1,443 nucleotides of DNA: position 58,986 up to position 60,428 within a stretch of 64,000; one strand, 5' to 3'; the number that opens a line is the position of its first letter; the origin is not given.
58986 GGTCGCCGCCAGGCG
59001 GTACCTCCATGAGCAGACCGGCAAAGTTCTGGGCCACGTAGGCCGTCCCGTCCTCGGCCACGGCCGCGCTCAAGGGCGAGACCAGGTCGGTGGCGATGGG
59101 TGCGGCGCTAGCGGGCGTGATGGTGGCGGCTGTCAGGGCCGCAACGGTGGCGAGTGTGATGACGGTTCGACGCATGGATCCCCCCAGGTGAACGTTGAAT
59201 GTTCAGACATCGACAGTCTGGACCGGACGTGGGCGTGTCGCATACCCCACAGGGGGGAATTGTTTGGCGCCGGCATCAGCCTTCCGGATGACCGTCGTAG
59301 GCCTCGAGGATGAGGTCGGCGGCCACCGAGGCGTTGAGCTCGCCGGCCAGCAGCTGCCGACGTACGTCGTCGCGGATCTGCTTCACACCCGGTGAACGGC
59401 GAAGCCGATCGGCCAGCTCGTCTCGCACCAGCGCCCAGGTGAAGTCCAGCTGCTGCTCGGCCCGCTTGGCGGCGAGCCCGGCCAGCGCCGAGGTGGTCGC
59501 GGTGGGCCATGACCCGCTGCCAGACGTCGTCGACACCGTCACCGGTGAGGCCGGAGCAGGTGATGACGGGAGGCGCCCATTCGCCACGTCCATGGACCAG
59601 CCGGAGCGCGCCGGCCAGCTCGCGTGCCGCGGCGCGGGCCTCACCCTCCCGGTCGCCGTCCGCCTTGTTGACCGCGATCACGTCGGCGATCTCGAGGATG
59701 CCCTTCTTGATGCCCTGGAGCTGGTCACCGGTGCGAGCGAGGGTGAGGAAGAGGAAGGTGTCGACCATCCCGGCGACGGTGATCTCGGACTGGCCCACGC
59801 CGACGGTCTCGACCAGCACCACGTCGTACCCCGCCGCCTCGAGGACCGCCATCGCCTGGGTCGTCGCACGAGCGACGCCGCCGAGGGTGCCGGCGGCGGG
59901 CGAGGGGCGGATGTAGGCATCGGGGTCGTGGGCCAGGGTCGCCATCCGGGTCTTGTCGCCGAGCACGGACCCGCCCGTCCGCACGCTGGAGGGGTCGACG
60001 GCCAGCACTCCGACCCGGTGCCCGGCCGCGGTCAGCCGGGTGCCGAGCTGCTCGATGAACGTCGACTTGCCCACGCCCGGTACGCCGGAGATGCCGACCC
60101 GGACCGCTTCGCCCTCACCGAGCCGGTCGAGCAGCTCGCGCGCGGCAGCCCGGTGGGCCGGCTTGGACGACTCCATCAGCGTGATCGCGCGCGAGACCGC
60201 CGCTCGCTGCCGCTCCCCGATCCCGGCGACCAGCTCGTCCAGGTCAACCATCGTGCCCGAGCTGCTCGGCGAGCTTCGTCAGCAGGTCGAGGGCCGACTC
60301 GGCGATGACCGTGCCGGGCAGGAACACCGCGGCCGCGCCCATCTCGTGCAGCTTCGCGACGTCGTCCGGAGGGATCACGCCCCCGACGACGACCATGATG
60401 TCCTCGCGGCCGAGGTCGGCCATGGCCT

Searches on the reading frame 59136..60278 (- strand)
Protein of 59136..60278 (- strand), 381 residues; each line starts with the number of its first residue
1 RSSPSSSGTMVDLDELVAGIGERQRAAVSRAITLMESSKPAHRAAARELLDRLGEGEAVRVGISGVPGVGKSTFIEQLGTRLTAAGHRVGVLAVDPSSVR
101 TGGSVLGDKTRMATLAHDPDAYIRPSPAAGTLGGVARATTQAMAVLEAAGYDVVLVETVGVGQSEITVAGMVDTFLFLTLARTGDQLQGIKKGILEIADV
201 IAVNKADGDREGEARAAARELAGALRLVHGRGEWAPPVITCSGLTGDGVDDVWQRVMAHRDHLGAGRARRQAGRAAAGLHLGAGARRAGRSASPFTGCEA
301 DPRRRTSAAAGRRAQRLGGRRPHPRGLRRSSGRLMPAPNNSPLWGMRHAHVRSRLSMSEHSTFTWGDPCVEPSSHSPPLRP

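Call 54: search_protein_families(library=pfam, proteins=[window:59136-60278:-], max_evalue=0.001)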
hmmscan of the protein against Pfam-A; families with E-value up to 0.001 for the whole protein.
window:59136-60278:- (381 aa): 3 families
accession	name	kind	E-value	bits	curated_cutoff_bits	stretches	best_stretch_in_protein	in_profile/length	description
PF03308.22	MeaB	-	1.1e-96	323.4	23.1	1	29-269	2-244/273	Methylmalonyl Co-A mutase-associated GTPase MeaB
PF02492.25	cobW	-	0.00025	21.1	20.7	0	61-212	3-159/180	CobW/HypB/UreG, nucleotide-binding domain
PF13191.12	AAA_16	-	0.00043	21.3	32.6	1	44-93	10-57/167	AAA ATPase domain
